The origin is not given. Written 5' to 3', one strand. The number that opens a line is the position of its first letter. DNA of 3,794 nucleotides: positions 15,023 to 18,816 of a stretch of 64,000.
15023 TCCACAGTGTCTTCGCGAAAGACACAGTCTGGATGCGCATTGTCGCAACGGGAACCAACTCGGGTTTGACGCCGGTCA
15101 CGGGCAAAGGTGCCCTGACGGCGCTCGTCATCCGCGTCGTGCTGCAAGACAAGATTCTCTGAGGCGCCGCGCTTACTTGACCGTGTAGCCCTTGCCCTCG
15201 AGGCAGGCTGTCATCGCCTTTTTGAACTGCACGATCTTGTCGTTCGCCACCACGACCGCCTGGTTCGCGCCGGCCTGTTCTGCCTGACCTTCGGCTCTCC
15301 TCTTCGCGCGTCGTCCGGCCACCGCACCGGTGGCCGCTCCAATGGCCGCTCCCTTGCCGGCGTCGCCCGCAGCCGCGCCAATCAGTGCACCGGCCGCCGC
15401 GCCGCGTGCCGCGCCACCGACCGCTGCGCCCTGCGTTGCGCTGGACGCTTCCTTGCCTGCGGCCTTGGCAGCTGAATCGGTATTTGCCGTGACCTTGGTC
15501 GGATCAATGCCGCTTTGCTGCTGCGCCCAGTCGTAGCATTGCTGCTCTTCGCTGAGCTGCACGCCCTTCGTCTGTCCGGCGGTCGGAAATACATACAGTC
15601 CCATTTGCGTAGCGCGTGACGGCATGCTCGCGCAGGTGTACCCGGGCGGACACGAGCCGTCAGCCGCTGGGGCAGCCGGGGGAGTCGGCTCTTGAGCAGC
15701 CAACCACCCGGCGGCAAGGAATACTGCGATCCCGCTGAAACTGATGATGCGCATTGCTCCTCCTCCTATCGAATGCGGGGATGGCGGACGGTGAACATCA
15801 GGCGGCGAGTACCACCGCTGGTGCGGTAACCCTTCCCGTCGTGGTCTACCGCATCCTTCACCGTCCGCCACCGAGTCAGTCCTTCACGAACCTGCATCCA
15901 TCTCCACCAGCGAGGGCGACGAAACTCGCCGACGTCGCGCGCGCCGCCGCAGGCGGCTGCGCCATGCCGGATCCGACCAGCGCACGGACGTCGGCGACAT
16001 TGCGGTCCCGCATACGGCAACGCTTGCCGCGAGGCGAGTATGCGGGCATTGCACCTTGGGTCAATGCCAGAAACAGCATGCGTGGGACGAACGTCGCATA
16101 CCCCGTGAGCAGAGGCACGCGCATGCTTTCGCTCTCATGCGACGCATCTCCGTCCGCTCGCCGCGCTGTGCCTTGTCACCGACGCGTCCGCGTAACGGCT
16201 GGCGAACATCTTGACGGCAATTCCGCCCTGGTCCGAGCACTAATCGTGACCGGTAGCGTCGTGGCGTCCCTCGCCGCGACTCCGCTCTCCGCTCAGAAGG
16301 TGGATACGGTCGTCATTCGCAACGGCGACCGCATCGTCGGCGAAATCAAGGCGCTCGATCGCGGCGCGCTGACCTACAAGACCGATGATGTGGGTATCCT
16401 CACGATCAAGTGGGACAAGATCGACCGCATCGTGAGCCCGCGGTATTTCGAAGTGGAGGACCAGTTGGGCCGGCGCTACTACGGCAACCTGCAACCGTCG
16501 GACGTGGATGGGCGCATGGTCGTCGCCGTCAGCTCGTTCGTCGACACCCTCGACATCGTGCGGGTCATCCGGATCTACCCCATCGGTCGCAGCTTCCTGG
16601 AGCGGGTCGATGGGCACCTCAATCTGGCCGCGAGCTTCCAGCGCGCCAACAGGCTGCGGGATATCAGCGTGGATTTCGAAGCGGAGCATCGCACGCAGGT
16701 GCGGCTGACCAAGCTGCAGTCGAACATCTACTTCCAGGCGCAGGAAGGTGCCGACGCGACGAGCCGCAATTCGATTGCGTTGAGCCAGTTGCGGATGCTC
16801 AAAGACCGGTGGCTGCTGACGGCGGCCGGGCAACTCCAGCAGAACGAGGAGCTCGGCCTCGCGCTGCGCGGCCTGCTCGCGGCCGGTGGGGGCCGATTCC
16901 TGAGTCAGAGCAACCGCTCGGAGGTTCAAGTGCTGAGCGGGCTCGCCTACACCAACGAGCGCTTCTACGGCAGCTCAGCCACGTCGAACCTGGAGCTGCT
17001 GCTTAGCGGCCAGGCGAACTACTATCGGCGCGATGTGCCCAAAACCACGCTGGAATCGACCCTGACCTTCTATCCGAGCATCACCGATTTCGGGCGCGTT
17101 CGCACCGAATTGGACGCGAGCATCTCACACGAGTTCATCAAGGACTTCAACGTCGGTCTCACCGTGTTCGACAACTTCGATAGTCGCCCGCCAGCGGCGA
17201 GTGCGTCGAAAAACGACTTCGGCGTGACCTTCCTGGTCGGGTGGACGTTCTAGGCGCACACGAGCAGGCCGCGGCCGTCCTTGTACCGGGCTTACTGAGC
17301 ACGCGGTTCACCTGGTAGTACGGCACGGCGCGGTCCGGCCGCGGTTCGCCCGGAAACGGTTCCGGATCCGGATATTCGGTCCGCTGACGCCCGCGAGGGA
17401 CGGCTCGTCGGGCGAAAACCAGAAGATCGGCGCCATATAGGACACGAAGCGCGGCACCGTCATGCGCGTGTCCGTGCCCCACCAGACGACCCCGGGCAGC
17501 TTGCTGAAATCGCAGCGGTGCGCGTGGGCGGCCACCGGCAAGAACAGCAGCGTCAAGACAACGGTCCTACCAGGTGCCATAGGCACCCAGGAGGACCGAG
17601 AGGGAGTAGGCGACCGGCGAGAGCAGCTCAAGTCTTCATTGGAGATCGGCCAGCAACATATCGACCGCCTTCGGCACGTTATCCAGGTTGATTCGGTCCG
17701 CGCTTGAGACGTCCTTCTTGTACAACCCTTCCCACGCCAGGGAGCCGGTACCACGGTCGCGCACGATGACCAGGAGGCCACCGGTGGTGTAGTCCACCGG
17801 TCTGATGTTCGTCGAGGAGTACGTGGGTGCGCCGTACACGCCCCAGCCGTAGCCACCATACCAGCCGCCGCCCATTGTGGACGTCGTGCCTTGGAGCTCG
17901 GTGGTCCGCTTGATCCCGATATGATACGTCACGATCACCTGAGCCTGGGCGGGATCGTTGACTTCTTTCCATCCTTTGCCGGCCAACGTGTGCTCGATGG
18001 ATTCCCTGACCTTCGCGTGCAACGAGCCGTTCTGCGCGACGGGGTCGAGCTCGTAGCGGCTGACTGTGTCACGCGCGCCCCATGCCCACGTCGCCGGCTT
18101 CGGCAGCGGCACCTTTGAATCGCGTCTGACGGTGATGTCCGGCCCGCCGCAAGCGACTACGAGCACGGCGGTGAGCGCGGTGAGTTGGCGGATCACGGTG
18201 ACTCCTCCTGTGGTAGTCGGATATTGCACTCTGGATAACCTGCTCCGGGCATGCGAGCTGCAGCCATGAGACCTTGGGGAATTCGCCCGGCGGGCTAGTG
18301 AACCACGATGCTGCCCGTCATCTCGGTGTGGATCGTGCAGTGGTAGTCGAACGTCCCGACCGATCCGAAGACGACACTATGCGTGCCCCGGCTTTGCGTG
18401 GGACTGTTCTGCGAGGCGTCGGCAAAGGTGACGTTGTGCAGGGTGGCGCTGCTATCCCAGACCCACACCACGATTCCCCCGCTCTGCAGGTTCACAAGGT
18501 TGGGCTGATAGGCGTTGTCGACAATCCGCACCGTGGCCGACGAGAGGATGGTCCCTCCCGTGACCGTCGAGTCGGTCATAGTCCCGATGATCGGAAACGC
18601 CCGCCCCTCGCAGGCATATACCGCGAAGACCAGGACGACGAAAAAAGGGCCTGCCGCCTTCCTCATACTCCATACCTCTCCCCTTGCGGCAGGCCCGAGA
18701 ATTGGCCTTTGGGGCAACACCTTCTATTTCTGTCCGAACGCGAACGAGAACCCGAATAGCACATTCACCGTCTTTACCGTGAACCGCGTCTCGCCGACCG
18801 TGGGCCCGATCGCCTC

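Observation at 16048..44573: Recurrent 18-bp quasi-palindrome ATTGnnC-N7-CAAy in at least a dozen intergenic regions, six times ending 33-34 nt from a start codon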

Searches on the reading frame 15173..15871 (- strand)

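Call 19: search_protein_families(library=pfam, proteins=[window:15173-15871:-], max_evalue=0.01)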
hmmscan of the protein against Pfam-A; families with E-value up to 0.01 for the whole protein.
window:15173-15871:- (232 aa): 3 families
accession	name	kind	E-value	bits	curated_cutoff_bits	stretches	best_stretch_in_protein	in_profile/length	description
PF13436.11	Gly-zipper_OmpA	-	5.1e-07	29.8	27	1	149-186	3-40/44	Glycine-zipper domain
PF13441.11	Gly-zipper_YMGG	-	7.8e-06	25.9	28.9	1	149-186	2-39/45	YMGG-like Gly-zipper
PF13488.11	Gly-zipper_Omp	-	2.8e-05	24.4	25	1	152-191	1-40/46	Glycine zipper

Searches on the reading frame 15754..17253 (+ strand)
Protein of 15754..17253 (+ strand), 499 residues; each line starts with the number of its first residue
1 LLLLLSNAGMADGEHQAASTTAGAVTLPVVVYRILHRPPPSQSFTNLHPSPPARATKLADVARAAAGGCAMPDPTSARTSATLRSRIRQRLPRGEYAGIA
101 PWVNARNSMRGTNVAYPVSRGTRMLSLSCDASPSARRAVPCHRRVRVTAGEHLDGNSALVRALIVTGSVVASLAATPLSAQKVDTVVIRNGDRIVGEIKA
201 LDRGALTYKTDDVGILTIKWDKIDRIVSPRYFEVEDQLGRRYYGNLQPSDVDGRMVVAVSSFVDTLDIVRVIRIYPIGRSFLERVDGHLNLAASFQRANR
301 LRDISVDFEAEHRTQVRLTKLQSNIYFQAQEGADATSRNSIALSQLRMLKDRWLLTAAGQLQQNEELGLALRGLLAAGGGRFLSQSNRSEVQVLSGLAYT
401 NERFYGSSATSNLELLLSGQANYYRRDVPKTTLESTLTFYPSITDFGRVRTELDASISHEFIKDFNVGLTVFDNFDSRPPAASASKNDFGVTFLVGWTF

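Call 19: search_protein_families(library=pfam, proteins=[window:15754-17253:+], max_evalue=0.01)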
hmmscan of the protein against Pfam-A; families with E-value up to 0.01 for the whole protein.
window:15754-17253:+ (499 aa): 1 family
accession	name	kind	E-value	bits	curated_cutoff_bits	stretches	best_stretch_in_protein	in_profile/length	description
PF04338.18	DUF481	-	1.6e-16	61.4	21.1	1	301-499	14-210/210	Protein of unknown function, DUF481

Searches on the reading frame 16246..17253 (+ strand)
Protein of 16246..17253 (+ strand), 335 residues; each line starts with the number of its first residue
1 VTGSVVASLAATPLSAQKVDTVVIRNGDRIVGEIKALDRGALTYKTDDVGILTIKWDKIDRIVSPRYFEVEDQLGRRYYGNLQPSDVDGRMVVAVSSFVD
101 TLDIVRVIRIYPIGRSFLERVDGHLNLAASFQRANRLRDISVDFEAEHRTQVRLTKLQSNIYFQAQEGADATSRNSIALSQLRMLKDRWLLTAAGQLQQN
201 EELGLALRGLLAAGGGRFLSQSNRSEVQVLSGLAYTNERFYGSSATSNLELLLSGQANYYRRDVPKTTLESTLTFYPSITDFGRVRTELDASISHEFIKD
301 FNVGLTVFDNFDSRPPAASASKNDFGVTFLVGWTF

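Call 7: search_protein_families(library=pfam, proteins=[window:16246-17253:+])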
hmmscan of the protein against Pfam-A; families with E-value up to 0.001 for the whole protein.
window:16246-17253:+ (335 aa): 1 family
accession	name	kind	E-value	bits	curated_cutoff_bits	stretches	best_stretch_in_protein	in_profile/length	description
PF04338.18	DUF481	-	6.3e-17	62.7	21.1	1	137-335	14-210/210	Protein of unknown function, DUF481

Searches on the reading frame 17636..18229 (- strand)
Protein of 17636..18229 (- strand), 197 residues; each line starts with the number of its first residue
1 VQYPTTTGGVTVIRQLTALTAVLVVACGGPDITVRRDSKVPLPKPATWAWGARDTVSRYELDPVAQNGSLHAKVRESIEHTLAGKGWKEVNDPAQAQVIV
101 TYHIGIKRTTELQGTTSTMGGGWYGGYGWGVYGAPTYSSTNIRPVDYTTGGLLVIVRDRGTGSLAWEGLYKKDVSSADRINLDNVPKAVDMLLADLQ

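Call 19: search_protein_families(library=pfam, proteins=[window:17636-18229:-], max_evalue=0.01)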
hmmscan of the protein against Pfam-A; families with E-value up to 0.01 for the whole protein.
window:17636-18229:- (197 aa): 2 families
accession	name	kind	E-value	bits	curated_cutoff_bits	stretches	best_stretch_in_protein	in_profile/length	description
PF13590.11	DUF4136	-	3.8e-17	63.6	32.8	1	37-194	6-148/152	Domain of unknown function (DUF4136)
PF05818.17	TraT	-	0.0034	17.6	31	1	71-135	36-100/214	Enterobacterial TraT complement resistance protein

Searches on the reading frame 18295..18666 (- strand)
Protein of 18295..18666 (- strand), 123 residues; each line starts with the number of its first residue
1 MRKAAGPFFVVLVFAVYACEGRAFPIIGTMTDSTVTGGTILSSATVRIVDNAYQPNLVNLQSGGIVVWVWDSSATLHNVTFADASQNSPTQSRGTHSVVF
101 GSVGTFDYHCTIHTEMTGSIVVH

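Call 7: search_protein_families(library=pfam, proteins=[window:18295-18666:-])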
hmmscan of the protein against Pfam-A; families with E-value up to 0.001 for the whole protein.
window:18295-18666:- (123 aa): 2 families
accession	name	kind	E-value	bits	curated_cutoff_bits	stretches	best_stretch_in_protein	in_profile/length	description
PF13473.12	Cupredoxin_1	-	0.00012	22.5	27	1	44-122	23-104/104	Cupredoxin-like domain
PF00127.26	Copper-bind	-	0.0009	20.1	21.2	0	50-122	11-98/99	Copper binding proteins, plastocyanin/azurin family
